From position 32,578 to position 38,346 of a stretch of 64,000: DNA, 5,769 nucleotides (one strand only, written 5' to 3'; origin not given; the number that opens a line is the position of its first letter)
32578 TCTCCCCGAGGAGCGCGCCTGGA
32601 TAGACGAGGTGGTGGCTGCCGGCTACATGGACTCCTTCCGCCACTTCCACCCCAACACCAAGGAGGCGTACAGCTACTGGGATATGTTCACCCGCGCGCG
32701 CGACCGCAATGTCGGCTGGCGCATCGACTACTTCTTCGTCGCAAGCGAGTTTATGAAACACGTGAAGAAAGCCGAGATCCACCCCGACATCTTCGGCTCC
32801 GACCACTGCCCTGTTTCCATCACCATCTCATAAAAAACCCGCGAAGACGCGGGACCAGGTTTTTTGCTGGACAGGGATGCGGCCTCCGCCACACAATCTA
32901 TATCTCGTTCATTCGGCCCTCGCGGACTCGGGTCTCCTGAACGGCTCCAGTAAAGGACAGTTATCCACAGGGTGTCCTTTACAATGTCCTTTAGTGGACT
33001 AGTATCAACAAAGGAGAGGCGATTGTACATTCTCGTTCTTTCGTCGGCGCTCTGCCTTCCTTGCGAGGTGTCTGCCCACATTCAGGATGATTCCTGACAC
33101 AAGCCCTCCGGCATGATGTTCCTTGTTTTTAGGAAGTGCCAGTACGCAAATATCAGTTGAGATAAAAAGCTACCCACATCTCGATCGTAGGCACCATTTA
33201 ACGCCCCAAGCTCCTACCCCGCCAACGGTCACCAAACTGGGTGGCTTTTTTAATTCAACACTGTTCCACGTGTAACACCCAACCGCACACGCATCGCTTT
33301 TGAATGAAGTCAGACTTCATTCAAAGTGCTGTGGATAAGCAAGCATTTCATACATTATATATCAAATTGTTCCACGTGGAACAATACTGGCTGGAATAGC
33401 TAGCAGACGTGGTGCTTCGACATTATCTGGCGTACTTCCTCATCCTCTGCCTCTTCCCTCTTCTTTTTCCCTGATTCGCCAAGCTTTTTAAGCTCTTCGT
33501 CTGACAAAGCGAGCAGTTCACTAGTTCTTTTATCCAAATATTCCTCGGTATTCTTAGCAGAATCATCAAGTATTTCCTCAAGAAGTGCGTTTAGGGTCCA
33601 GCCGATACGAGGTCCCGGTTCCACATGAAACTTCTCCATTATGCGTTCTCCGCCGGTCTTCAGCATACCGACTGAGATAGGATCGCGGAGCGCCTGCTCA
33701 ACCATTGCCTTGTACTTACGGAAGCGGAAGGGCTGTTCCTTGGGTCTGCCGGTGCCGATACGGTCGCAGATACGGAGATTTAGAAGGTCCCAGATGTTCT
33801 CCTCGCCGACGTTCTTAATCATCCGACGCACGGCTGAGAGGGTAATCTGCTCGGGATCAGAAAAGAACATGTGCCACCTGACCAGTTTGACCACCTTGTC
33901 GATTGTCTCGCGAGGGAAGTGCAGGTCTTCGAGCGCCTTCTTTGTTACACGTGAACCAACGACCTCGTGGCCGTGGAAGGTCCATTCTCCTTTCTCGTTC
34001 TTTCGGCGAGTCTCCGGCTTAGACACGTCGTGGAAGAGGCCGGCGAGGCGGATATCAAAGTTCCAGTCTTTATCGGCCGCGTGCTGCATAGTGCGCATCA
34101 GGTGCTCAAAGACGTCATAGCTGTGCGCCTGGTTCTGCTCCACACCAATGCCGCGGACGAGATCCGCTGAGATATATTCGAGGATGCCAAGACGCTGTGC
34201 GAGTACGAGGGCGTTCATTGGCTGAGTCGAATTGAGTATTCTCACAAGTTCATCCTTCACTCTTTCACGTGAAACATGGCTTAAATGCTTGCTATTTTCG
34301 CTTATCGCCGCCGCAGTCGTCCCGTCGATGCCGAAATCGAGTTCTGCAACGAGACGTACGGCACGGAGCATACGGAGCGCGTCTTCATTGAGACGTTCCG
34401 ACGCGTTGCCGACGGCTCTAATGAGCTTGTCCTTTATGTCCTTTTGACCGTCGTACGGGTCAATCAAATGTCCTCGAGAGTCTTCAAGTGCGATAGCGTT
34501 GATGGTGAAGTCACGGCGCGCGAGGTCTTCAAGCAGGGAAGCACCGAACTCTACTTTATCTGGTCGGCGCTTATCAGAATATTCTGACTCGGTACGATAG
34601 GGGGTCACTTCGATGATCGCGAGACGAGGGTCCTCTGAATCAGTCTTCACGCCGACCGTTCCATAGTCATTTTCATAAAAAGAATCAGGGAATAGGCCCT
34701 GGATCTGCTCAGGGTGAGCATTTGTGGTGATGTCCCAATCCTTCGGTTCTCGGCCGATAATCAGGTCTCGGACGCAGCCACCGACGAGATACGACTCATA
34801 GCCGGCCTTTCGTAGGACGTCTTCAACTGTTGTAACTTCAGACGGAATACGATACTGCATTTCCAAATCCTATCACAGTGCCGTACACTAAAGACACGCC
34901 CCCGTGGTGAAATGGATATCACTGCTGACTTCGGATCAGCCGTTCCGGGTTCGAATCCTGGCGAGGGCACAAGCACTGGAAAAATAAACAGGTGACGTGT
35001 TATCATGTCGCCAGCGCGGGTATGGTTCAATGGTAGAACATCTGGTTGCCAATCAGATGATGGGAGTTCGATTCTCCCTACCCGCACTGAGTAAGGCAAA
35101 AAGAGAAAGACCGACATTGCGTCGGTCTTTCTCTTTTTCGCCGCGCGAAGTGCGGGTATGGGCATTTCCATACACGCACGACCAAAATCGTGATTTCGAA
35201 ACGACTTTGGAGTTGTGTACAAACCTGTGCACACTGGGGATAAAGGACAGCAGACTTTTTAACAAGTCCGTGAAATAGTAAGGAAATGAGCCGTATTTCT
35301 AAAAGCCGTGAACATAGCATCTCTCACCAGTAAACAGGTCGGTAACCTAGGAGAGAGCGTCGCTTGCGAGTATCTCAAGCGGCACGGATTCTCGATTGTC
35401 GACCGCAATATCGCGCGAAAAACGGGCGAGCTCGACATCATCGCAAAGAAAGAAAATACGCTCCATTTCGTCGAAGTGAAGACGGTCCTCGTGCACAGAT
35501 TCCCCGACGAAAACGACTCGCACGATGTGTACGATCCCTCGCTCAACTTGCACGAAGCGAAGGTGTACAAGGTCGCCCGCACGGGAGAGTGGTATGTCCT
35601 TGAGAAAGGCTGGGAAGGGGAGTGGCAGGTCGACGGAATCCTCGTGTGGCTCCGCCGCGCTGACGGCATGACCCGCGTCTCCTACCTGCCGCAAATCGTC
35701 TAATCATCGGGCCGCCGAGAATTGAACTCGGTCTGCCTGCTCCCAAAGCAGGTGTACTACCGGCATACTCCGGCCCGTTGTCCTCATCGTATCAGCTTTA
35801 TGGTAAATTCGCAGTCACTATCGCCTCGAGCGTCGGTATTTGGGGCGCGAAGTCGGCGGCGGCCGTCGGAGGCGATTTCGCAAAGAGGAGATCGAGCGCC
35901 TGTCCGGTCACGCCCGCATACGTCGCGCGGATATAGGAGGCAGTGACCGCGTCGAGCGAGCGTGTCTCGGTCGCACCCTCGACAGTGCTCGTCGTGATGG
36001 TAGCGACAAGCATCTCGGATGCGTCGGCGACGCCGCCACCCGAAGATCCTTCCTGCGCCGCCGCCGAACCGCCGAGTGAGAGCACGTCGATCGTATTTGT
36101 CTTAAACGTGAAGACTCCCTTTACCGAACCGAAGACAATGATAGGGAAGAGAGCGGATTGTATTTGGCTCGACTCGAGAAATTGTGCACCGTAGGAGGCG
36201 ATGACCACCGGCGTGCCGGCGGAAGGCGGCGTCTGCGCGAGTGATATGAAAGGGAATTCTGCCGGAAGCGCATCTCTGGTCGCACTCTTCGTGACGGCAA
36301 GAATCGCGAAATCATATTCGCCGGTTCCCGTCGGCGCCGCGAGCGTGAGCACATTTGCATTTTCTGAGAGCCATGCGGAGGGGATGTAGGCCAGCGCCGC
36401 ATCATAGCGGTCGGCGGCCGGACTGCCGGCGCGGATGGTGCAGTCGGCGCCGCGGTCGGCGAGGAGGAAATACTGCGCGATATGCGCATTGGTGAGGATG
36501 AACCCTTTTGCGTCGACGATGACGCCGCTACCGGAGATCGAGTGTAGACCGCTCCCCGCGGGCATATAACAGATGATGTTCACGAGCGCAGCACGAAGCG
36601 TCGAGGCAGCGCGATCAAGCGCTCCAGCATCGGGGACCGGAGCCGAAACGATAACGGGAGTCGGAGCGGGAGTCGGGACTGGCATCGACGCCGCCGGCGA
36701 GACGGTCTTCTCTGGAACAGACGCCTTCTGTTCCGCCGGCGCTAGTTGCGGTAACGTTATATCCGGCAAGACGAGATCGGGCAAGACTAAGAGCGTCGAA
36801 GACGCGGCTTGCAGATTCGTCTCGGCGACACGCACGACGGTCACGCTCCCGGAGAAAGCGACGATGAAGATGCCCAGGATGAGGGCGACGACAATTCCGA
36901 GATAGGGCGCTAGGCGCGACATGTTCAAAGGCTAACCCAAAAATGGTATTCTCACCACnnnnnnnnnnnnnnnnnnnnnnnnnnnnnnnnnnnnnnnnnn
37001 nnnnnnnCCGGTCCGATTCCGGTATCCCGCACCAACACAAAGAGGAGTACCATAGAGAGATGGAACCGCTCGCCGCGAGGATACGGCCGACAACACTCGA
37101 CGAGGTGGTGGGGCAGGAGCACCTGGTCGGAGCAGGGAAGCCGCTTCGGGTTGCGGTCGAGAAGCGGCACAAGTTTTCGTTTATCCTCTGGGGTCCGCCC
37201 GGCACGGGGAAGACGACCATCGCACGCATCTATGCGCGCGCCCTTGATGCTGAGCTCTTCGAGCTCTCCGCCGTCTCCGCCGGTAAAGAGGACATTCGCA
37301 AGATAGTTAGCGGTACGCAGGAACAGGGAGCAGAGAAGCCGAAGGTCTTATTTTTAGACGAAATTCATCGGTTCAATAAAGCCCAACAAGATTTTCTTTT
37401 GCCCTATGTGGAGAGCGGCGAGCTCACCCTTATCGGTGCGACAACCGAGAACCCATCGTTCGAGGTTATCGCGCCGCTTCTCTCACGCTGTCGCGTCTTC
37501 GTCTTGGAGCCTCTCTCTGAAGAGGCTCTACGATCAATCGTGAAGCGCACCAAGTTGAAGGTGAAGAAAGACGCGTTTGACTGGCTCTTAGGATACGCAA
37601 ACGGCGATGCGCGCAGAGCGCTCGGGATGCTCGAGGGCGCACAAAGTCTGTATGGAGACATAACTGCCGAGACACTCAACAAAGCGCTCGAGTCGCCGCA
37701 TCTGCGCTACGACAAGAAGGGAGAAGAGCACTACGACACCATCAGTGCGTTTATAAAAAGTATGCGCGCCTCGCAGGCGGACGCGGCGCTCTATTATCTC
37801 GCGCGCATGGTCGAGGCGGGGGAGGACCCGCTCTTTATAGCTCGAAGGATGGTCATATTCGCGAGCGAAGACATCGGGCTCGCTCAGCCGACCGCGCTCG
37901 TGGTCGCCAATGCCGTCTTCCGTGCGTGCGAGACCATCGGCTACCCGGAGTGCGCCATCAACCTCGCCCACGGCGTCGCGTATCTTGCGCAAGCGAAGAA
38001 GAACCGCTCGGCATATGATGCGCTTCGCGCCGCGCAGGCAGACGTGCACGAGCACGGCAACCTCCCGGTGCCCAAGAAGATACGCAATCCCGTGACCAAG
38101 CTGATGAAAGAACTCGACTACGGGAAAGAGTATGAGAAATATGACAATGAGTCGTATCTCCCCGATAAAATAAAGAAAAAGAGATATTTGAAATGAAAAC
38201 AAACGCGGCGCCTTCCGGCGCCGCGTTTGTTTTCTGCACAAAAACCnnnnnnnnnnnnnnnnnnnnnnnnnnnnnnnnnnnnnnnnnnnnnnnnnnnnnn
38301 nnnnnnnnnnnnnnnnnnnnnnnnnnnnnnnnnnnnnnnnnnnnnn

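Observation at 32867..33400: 530-bp ORF-free, palindrome-rich region between convergent xth and cca, candidate ncRNA / regulatory hub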

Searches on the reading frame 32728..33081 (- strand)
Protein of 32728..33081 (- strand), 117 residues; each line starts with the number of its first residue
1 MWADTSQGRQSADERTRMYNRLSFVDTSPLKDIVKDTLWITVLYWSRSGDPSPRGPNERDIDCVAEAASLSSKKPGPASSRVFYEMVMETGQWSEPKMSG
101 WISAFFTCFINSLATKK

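Call 65: search_protein_families(library=pfam, proteins=[window:32728-33081:-], max_evalue=0.1)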
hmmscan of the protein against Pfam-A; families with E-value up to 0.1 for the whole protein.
window:32728-33081:- (117 aa): 1 family
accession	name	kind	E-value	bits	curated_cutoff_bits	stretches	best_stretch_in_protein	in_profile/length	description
PF14388.11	DUF4419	-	0.05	13.5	25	1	67-107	172-215/303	Domain of unknown function (DUF4419)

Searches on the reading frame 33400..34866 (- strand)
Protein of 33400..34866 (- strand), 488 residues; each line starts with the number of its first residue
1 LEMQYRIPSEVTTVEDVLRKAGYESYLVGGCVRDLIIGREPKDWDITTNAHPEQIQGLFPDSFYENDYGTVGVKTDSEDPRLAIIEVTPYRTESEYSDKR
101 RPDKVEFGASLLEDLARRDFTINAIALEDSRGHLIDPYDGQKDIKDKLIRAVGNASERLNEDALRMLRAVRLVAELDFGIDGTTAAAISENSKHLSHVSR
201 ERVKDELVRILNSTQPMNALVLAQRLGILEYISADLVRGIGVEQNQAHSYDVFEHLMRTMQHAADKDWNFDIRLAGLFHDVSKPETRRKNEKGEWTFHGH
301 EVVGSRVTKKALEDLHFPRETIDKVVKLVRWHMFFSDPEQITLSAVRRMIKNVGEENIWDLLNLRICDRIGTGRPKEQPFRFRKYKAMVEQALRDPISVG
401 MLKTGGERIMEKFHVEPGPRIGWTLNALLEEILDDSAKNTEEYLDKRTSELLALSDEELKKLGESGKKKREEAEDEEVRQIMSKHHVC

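Call 13: find_related_loci(query=window:33403-34866:-, collection=genome_contigs, flank=6000)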
Query window:33403-34866:- (488 aa) in genome_contigs; peptide patterns used: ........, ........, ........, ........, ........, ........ (x = any residue, [..] = any of these).
599 stretches matched a pattern (row limit reached: there are more); 552 encode a relative of the query (tblastn E <= 1e-3); the best 80 are kept; 80 distinct loci.
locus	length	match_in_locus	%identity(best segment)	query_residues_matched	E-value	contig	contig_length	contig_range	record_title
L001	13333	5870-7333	92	1-488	0e+0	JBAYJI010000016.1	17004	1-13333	MAG: Candidatus Paceibacterota bacterium isolate SO_2016_GW1_52 scaffold05808_OW334_2016, whole genome shotgun sequence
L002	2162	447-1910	90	1-488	0e+0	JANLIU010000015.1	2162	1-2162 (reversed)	MAG: Candidatus Parcubacteria bacterium isolate S40-23 k99_252943, whole genome shotgun sequence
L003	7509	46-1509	88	1-488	0e+0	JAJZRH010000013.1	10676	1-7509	MAG: bacterium isolate SKS1.bin80 NODE_10958_length_10676_cov_1.420988, whole genome shotgun sequence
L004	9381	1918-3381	89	1-488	0e+0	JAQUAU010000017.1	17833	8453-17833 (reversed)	MAG: Candidatus Paceibacterota bacterium isolate STC_91 NODE_6735_length_17833_cov_3.490173_Sandtown_C, whole genome sho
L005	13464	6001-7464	89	1-488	0e+0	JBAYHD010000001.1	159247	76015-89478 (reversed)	MAG: Candidatus Paceibacterota bacterium isolate SO_2016_GW1_141 scaffold00203_OW334_2016, whole genome shotgun sequence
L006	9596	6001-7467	86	1-488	0e+0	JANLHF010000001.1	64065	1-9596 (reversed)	MAG: Patescibacteria group bacterium isolate P6-10 k99_258, whole genome shotgun sequence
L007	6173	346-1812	86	1-488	0e+0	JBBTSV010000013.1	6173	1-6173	MAG: Patescibacteria group bacterium isolate H41-bin079 H41_bin079_000000000013, whole genome shotgun sequence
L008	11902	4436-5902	85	1-488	0e+0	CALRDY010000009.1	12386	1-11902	MAG: Candidatus Nomurabacteria bacterium isolate LH-02apr19-231 genome assembly, contig: LH-02apr19-C11642, whole genome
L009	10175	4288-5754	84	1-488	0e+0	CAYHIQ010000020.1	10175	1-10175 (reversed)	MAG TPA_asm: uncultured Candidatus Saccharibacteria bacterium isolate ERP119705_co13_441 genome assembly, contig: NODE_8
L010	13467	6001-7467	84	1-488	0e+0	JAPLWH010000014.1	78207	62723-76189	MAG: Candidatus Kaiserbacteria bacterium isolate LacPavin_0818_WC50_MAG_53_14 LacPavin_0818_WC50_scaffold_158292, whole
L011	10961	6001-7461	84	3-488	0e+0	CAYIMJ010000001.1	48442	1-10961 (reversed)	MAG TPA_asm: uncultured Candidatus Saccharibacteria bacterium isolate ERP119705_co25_280 genome assembly, contig: NODE_2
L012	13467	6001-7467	85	1-488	0e+0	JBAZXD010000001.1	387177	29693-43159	MAG: Candidatus Paceibacterota bacterium isolate SO_2017_GW1_48 NODE_180_length_387177_cov_1.739612_OW334_2017, whole ge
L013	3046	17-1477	84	3-488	0e+0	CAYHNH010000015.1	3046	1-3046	MAG TPA_asm: uncultured Candidatus Saccharibacteria bacterium isolate ERP119705_co13_543 genome assembly, contig: NODE_4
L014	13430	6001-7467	86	1-488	0e+0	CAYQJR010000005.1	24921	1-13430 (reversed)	MAG TPA_asm: uncultured Candidatus Saccharibacteria bacterium isolate SRP136066_co1_416 genome assembly, contig: NODE_17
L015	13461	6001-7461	84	3-488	0e+0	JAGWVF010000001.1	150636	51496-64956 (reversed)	MAG: Patescibacteria group bacterium isolate REEB413 contig-150_44, whole genome shotgun sequence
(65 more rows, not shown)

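Call 24: search_protein_families(library=pfam, proteins=[window:33400-34866:-])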
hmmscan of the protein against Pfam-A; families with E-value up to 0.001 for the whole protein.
window:33400-34866:- (488 aa): 4 families
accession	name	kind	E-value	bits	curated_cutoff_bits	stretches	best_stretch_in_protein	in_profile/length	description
PF01743.26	PolyA_pol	-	3.7e-36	124.7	23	1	26-150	2-126/126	Poly A polymerase head domain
PF01966.28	HD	-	4.4e-12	46.8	22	1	252-345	1-104/116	HD domain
PF12627.12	PolyA_pol_RNAbd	-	9.4e-12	45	22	1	177-232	1-56/64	Probable RNA and SrmB- binding site of polymerase A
PF13735.12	tRNA_NucTran2_2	-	1.2e-05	25.8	27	1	308-444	24-145/149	tRNA nucleotidyltransferase domain 2 putative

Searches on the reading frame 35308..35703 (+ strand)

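Call 24: search_protein_families(library=pfam, proteins=[window:35308-35703:+])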
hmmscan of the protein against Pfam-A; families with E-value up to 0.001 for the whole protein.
window:35308-35703:+ (131 aa): 1 family
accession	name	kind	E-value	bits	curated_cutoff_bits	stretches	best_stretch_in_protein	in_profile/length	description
PF02021.23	UPF0102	-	1.9e-15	57.4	23.6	1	15-111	1-78/80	Uncharacterised protein family UPF0102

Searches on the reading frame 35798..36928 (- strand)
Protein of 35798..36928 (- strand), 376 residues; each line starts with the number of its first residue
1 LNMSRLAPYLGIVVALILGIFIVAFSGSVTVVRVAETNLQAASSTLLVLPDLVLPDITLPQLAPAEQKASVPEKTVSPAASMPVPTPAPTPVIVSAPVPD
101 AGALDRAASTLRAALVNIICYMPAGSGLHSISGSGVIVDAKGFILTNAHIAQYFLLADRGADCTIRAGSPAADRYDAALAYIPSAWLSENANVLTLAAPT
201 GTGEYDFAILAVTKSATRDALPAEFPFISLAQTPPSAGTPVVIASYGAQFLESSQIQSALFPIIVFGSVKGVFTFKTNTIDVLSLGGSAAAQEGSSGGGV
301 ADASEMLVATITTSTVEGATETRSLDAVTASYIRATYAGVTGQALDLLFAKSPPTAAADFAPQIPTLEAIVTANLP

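Call 24: search_protein_families(library=pfam, proteins=[window:35798-36928:-])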
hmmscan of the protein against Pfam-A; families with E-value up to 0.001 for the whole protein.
window:35798-36928:- (376 aa): 2 families
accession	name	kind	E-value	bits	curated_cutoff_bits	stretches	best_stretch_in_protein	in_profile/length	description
PF13365.12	Trypsin_2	-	5.1e-11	43.9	27.6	1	133-308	1-142/144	Trypsin-like peptidase domain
PF00089.32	Trypsin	-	2.7e-09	37.6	20.6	1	134-322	28-204/220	Trypsin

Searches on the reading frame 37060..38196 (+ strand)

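Call 24: search_protein_families(library=pfam, proteins=[window:37060-38196:+])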
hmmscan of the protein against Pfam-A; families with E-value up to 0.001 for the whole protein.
window:37060-38196:+ (378 aa): 12 families
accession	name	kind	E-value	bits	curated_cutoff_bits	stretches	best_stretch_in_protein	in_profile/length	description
PF12002.13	MgsA_C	-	4e-50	170.4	27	1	238-376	2-147/167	MgsA AAA+ ATPase C terminal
PF16193.11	AAA_assoc_2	-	4e-23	81.9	34.3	1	164-236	3-81/81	AAA C-terminal domain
PF00004.35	AAA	-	8.2e-18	65.6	21.2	1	42-148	2-127/131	ATPase family associated with various cellular activities (AAA)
PF05496.18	RuvB_N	-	5.9e-14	52.6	27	1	8-125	1-116/159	Holliday junction DNA helicase RuvB P-loop domain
PF07728.20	AAA_5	-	7.4e-10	39.4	22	1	41-130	2-103/139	AAA domain (dynein-related subfamily)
PF01078.27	Mg_chelatase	-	3.5e-07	30.3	20.3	1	13-60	2-44/207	Magnesium chelatase, subunit ChlI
PF13191.12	AAA_16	-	7.7e-06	26.9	32.6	0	40-65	26-51/167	AAA ATPase domain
PF13173.12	AAA_14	-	8.5e-06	26.2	27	1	41-153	5-124/129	AAA domain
PF13401.12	AAA_22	-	1.3e-05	25.9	27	1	38-109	5-82/130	AAA domain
PF00158.32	Sigma54_activat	-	2.5e-05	24.5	20.2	0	96-132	96-132/168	Sigma-54 interaction domain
PF07724.20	AAA_2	-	0.00018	22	27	0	37-123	2-105/166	AAA domain (Cdc48 subfamily)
PF20720.3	nSTAND3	-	0.00031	20.9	27.2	1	41-101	20-73/155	Novel STAND NTPase 3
